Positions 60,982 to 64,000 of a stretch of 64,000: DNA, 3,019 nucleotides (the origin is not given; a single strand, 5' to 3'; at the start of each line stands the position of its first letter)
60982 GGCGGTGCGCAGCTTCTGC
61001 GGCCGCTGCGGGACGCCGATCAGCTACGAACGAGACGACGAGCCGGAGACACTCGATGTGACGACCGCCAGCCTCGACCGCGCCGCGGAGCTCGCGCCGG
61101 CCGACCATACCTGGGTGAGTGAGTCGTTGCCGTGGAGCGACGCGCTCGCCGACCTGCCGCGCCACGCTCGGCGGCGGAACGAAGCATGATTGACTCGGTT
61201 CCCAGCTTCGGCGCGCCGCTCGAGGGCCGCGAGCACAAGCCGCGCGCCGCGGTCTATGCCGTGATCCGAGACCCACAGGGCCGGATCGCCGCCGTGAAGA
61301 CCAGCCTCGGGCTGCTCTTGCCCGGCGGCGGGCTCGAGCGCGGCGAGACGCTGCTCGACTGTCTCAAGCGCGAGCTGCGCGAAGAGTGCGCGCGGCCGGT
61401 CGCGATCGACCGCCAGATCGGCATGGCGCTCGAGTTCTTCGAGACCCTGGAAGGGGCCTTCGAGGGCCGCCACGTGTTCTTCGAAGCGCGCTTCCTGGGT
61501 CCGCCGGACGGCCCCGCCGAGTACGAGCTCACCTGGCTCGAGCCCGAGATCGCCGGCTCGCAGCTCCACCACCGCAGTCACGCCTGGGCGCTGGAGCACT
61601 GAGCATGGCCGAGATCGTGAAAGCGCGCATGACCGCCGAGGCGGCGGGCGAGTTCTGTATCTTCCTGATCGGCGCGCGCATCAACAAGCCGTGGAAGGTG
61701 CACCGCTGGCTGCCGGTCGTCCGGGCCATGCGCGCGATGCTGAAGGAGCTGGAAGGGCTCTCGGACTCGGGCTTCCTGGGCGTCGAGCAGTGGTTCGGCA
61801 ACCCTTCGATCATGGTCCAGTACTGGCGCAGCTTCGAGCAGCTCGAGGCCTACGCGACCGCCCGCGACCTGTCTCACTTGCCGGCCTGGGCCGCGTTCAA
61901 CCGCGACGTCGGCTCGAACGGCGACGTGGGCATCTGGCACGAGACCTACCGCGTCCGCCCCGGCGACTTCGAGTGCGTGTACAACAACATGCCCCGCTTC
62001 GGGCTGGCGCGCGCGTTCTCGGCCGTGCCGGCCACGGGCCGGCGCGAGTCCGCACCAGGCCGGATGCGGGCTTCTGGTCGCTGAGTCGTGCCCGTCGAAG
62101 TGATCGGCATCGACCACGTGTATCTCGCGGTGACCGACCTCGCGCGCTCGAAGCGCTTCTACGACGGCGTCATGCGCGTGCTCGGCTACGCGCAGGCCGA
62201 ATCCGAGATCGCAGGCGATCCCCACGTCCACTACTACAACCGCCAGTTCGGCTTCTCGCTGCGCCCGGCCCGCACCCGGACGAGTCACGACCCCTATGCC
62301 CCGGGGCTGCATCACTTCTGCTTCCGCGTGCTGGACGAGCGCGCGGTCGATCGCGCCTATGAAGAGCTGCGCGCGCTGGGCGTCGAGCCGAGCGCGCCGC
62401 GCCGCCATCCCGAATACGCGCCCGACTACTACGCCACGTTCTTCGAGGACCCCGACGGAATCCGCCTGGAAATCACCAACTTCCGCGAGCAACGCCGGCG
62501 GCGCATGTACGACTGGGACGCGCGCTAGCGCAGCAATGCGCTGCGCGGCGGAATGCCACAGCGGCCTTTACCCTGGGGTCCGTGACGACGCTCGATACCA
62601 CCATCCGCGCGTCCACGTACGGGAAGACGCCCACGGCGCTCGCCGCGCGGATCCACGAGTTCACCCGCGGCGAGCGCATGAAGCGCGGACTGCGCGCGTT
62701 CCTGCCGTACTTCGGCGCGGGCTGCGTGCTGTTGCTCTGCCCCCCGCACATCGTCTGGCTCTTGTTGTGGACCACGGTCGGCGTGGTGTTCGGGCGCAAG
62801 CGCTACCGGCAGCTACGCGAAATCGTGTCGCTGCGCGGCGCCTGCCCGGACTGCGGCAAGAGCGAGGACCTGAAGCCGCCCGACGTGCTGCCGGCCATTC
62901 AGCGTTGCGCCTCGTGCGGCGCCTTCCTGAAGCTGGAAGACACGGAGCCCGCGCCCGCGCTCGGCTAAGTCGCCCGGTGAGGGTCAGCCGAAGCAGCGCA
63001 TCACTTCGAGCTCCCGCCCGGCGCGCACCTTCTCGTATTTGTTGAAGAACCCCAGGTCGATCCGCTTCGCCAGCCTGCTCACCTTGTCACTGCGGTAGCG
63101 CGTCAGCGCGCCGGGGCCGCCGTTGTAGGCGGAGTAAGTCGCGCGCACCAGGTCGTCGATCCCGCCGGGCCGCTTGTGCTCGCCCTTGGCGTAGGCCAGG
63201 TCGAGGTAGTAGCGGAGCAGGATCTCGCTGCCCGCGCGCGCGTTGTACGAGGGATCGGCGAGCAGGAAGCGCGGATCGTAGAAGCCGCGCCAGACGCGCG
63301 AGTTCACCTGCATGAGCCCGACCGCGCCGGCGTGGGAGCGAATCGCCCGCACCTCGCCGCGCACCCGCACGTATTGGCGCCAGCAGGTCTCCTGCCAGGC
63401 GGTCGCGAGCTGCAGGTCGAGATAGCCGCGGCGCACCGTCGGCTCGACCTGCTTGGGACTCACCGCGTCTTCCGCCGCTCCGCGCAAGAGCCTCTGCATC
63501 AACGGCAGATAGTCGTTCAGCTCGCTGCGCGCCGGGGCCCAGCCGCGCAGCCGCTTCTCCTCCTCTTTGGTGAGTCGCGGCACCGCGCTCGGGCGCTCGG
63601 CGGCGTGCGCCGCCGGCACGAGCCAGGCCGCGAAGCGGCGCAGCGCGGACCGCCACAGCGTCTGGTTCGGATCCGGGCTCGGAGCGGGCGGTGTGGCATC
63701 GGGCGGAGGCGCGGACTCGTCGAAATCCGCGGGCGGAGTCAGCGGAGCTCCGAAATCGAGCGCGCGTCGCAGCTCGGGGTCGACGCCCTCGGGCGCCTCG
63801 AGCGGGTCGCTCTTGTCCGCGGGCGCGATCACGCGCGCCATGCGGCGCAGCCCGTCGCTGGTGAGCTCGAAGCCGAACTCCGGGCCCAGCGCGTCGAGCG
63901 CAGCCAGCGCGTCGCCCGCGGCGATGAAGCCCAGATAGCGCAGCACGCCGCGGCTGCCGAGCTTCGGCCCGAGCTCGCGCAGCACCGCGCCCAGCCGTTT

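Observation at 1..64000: Heptamer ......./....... occurs about once per kb, in all reading frames, roughly 9-fold over composition expectation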

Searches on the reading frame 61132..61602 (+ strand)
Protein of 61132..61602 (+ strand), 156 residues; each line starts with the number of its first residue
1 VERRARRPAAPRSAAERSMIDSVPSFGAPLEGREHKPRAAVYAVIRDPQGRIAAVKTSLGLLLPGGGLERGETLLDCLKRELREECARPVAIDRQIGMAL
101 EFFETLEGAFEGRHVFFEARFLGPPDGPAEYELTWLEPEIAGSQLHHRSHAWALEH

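Call 26: search_protein_families(library=pfam, proteins=[window:61132-61602:+])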
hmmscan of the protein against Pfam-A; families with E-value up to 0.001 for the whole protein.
window:61132-61602:+ (156 aa): 1 family
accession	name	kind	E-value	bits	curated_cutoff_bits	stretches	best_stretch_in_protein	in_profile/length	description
PF00293.34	NUDIX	-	2.2e-10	41.1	21.1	1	37-139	2-116/134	NUDIX domain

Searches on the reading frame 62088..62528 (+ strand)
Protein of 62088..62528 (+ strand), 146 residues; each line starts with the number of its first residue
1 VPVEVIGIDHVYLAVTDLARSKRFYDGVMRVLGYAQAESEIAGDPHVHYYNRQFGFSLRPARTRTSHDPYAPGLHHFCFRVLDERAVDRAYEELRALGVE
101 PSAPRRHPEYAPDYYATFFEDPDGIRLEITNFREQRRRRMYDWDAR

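Call 26: search_protein_families(library=pfam, proteins=[window:62088-62528:+])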
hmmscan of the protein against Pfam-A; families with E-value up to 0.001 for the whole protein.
window:62088-62528:+ (146 aa): 3 families
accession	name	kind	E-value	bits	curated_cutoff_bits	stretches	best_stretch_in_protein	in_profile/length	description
PF00903.31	Glyoxalase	-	5.9e-15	56.2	20.6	1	7-129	1-121/121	Glyoxalase/Bleomycin resistance protein/Dioxygenase superfamily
PF13669.12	Glyoxalase_4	-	1.4e-05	25.8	27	1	9-105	1-99/109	Glyoxalase/Bleomycin resistance protein/Dioxygenase superfamily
PF18029.7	Glyoxalase_6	-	0.00058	20.9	23.6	1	11-129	2-105/106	Glyoxalase-like domain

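Call 46: find_encoding_contigs(protein=window:62088-62528:+, flank=10000, max_places=4)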
Protein window:62088-62528:+ (146 aa): 2 contigs read that carry it; 2 places shown.
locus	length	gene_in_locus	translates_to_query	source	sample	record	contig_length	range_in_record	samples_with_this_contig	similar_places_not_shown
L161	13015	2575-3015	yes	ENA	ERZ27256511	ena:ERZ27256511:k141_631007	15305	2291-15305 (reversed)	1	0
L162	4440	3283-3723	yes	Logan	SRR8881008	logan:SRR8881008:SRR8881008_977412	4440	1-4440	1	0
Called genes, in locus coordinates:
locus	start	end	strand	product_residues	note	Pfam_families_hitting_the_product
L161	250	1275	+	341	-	PF06108:DUF952, PF08713:DNA_alkylation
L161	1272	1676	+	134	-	PF04828:GFA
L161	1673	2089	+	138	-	PF00293:NUDIX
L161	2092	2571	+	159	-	PF13826:Monooxy_af470-like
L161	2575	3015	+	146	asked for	PF00903:Glyoxalase, PF13669:Glyoxalase_4 (faint)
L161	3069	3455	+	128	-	-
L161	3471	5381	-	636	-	PF01464:SLT (weak)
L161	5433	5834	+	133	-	PF06094:GGACT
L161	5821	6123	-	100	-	-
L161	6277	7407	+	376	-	PF13433:Peripla_BP_5, PF13458:Peripla_BP_6, PF01094:ANF_receptor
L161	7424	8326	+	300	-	PF02653:BPD_transp_2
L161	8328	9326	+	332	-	PF02653:BPD_transp_2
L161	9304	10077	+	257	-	PF00005:ABC_tran, PF13304:AAA_21 (faint), PF12399:BCA_ABC_TP_C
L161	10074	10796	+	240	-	PF13555:AAA_29 (weak), PF00005:ABC_tran, PF13304:AAA_21 (weak), PF12399:BCA_ABC_TP_C (weak)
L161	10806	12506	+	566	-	PF01066:CDP-OH_P_transf, PF01186:Lysyl_oxidase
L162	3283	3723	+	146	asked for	PF00903:Glyoxalase, PF13669:Glyoxalase_4 (faint)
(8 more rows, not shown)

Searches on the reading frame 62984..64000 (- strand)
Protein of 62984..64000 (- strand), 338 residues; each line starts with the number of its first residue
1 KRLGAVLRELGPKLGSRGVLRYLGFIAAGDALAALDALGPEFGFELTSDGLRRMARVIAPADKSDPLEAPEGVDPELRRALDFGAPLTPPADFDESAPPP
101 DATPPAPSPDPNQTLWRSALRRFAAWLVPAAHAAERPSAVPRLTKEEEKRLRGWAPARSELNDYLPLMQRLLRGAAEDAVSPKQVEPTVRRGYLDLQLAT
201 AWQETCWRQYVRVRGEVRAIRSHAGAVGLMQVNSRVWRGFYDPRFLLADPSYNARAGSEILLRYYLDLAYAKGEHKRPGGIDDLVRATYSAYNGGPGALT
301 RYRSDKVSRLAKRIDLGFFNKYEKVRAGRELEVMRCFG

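Call 11: search_protein_families(library=pfam, proteins=[window:62984-64000:-])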
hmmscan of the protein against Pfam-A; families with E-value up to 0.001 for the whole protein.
window:62984-64000:- (338 aa): 1 family
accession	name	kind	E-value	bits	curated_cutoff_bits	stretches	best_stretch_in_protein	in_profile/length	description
PF01464.25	SLT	-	1.9e-06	27.9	21.3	1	221-306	32-108/117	Transglycosylase SLT domain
